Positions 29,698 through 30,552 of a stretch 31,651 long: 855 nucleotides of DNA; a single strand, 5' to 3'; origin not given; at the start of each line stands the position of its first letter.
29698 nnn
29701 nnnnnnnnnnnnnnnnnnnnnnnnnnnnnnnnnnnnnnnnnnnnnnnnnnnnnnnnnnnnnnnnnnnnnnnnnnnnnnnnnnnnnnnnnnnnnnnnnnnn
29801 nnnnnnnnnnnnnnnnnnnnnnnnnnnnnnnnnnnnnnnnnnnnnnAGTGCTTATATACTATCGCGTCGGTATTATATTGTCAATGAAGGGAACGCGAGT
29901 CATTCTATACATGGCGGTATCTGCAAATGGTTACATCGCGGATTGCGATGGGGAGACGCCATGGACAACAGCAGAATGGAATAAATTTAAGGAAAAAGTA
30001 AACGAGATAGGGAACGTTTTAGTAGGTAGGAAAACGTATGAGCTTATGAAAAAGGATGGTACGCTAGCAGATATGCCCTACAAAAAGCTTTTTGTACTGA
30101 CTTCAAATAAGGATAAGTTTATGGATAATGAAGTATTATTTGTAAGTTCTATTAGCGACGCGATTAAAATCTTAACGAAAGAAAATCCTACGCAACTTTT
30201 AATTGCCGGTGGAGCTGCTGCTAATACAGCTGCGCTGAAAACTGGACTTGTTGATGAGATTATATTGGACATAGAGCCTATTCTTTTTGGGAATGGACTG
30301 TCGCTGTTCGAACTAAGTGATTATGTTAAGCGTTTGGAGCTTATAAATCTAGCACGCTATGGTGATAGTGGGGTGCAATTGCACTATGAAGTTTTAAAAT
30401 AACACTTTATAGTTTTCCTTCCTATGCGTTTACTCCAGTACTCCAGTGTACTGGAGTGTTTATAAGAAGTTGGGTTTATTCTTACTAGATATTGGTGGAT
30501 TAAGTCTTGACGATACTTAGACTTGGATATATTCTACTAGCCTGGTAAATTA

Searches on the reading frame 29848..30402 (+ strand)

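Call 58: search_protein_families(library=pfam, proteins=[window:29848-30402:+], max_evalue=0.001)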
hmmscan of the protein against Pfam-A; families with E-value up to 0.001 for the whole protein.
window:29848-30402:+ (184 aa): 2 families
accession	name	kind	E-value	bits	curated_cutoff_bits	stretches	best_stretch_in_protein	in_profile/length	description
PF01872.23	RibD_C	-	3.5e-15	56.8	24.1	1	18-173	3-193/197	RibD C-terminal domain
PF00186.24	DHFR_1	-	3.1e-08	33.9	25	1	20-129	4-104/159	Dihydrofolate reductase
